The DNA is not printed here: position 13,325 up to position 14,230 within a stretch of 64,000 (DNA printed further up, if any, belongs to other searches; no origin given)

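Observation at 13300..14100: IS200-like HuH transposase of the RAYT type preceded by a triple direct repeat, with no obvious classical REP hairpins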

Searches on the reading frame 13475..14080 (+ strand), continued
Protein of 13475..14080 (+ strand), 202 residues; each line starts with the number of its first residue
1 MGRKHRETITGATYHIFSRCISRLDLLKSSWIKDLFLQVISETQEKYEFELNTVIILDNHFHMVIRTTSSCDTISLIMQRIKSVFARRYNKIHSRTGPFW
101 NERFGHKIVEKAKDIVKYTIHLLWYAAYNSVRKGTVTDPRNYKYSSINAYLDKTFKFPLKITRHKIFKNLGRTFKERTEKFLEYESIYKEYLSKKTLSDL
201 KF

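Call 73: search_solved_structures(query=L050:7989-9620:-, show_alignments=1, max_evalue=1e-30)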
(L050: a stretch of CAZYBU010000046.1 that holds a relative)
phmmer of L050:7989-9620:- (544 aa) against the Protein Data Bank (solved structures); distinct sequences matched with E-value up to 1e-30: 15.
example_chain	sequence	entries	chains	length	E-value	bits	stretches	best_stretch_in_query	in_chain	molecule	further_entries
7bvd_A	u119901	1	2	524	2.2e-78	267.3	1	37-530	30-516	Anthranilate synthase component 1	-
5cwa_A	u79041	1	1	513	6.3e-78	265.8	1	272-531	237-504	Anthranilate synthase component 1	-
5kck_A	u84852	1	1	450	1.6e-69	238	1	53-523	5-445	Anthranilate synthase component I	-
1qdl_A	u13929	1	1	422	2.8e-63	217.5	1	283-528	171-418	PROTEIN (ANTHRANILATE SYNTHASE (TRPE-SUBUNIT))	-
7qu9_A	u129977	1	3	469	1.9e-60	208.1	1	266-530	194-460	Anthranilate synthase component I family protein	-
7pi1_AAA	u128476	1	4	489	6.3e-60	206.4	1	73-529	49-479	Aminodeoxychorismate synthase component 1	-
1i1q_A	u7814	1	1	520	5.6e-56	193.4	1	270-529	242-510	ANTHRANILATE SYNTHASE COMPONENT I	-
1i7q_A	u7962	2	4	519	1.5e-54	188.7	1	269-529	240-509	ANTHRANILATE SYNTHASE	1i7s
4grh_A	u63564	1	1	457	5.1e-49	170.4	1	271-531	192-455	aminodeoxychorismate synthase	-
8hx6_A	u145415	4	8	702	3e-45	158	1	270-529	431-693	4-amino-4-deoxychorismate synthase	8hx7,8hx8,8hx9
1k0e_A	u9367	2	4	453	2.2e-42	148.5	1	270-528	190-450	p-aminobenzoate synthase component I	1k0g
8rp2_CCC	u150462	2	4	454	2.2e-42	148.5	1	270-528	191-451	Aminodeoxychorismate synthase component 1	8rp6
8rp0_CCC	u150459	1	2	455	2.2e-42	148.5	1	270-528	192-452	Aminodeoxychorismate synthase component 1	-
8rp1_CCC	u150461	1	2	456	2.2e-42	148.5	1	270-528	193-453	Aminodeoxychorismate synthase component 1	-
8qij_A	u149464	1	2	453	3.1e-31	111.7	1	277-525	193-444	Putative anthranilate synthase component I TrpE2/ Salicylate synthase MbtI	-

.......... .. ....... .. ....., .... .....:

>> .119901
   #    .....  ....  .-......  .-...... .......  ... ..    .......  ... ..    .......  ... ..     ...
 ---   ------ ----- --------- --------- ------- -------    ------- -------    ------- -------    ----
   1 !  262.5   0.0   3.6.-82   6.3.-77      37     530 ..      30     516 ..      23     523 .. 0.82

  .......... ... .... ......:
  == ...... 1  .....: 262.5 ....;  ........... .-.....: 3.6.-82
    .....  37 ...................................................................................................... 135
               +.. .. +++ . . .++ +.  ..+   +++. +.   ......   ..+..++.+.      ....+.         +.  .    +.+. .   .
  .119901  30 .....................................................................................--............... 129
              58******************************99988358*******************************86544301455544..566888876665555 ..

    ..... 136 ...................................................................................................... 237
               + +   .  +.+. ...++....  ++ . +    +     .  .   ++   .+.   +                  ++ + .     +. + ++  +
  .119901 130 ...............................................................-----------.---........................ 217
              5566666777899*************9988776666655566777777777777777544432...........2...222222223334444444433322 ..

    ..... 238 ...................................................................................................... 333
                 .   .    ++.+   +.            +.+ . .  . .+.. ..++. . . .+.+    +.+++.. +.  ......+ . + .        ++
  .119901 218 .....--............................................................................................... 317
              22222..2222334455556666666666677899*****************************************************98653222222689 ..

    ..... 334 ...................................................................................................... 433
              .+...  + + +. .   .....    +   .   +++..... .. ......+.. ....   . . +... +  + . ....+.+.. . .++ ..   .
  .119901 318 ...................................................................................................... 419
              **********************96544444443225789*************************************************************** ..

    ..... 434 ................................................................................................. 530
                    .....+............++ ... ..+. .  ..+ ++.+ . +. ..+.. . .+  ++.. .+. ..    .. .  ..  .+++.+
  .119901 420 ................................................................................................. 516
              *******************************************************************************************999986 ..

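Call 76: list_cluster_members(proteins=[P0001])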
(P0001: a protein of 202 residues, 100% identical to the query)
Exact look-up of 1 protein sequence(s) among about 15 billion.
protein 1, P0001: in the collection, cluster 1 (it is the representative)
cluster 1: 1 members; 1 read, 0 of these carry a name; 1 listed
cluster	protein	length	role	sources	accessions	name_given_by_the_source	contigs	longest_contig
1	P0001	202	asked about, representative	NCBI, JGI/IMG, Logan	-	-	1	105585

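Call 85: search_protein_representatives(alignment_id=A1)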
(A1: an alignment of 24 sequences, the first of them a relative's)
Query: 24 sequences, 196 profile positions. Proteins with E-value up to 0.001 (for the whole library): 30454; up to 1e-10: 9040; up to 1e-30: 84. The best 150 are listed.
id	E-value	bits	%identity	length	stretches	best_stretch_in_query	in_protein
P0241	1.0e-83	296.0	-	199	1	1-194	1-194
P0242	1.3e-72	259.8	-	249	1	4-191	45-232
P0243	2.4e-71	255.6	-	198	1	1-192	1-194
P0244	1.6e-68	246.5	-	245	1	1-192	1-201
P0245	6.1e-68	244.5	-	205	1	1-193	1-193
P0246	1.7e-66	239.8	-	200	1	1-192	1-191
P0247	4.7e-66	238.4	-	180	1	17-193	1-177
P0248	8.5e-66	237.5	-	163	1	27-188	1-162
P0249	1.8e-65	236.5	-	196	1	1-193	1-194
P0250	3.8e-64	232.2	-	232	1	1-148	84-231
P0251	8.9e-64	231.0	-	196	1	1-187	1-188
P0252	1.9e-62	226.6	-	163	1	36-193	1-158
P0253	1.9e-62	226.6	-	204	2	15-141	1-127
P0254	3.0e-62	226.0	-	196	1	3-194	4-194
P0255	2.2e-59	216.6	-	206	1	1-193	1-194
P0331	3.4e-30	121.4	-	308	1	1-190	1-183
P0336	7.1e-30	120.3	-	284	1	1-162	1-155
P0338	8.5e-30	120.1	-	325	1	1-169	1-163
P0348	2.7e-29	118.4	-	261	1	1-191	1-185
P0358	3.6e-28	114.8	-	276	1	1-163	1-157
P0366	1.2e-27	113.1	-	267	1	1-180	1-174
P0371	2.8e-27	111.8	-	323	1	2-184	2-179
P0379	7.5e-27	110.4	-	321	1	1-186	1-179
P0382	9.3e-27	110.1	-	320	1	1-182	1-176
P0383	1.3e-26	109.7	-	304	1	1-156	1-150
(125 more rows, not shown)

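Call 86: search_protein_families(library=pfam, proteins=[P0331, P0338, P0371, P0379, P0382, P0383, P0336, P0348, P0358, P0366], max_evalue=0.01)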
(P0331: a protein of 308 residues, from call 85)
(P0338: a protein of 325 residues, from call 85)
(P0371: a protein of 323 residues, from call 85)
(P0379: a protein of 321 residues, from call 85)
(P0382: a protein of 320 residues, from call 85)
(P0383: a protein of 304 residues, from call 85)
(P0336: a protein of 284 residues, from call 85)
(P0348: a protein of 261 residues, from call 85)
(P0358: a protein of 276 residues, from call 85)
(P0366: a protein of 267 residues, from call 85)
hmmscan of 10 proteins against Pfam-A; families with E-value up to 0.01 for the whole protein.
P0331 (308 aa): 4 families
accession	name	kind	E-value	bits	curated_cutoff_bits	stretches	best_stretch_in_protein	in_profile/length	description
PF01797.21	Y1_Tnp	-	1.7e-10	41.5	23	1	12-120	5-118/121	Transposase IS200 like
PF08299.17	Bac_DnaA_C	-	7.5e-08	32.7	31.5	1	224-289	2-68/69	Bacterial dnaA protein helix-turn-helix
PF01325.25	Fe_dep_repress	-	0.00011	22.7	26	1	268-292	24-48/60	Iron dependent repressor, N-terminal DNA binding domain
PF09339.16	HTH_IclR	-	0.00014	22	22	1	256-293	8-45/52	IclR helix-turn-helix domain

P0338 (325 aa): 2 families
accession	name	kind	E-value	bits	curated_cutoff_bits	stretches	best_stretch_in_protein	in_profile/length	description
PF01797.21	Y1_Tnp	-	1.1e-11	45.3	23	1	15-122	8-120/121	Transposase IS200 like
PF08299.17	Bac_DnaA_C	-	4.2e-07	30.3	31.5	1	222-281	2-62/69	Bacterial dnaA protein helix-turn-helix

P0371 (323 aa): 1 family
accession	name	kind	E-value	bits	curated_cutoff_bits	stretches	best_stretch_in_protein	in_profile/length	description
PF01797.21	Y1_Tnp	-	9.5e-14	52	23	1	11-121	4-119/121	Transposase IS200 like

P0379 (321 aa): 2 families
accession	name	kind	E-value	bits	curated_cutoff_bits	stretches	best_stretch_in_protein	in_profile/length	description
PF01797.21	Y1_Tnp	-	7e-15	55.7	23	1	14-123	7-121/121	Transposase IS200 like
PF08299.17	Bac_DnaA_C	-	0.0054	17.2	31.5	0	249-272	30-53/69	Bacterial dnaA protein helix-turn-helix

P0382 (320 aa): 2 families
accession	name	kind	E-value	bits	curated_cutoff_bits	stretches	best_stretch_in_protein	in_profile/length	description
PF01797.21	Y1_Tnp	-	5.2e-12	46.4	23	1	12-121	5-119/121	Transposase IS200 like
PF08299.17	Bac_DnaA_C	-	0.0048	17.3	31.5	1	231-288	2-60/69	Bacterial dnaA protein helix-turn-helix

P0383 (304 aa): 2 families
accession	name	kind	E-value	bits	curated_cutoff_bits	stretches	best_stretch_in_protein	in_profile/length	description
PF01797.21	Y1_Tnp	-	4.5e-20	72.4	23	1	11-123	4-121/121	Transposase IS200 like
PF08299.17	Bac_DnaA_C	-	2e-09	37.8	31.5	1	215-282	1-69/69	Bacterial dnaA protein helix-turn-helix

P0336 (284 aa): 2 families
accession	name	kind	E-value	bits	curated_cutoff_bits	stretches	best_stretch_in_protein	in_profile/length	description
PF01797.21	Y1_Tnp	-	6.4e-13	49.3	23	1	10-123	3-121/121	Transposase IS200 like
PF13060.11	DUF3921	-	0.0095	16.4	25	0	247-264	14-31/58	Protein of unknown function (DUF3921)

P0348 (261 aa): 1 family
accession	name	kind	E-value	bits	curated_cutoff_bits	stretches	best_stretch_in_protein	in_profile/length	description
PF01797.21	Y1_Tnp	-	6.9e-16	58.9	23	1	10-123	3-121/121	Transposase IS200 like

P0358 (276 aa): 1 family
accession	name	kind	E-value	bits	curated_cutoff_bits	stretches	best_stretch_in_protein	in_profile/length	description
PF01797.21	Y1_Tnp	-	4.6e-19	69.2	23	1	13-123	6-121/121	Transposase IS200 like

P0366 (267 aa): 1 family
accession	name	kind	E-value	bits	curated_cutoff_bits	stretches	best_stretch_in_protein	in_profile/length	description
PF01797.21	Y1_Tnp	-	1.2e-15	58.2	23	1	13-123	6-121/121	Transposase IS200 like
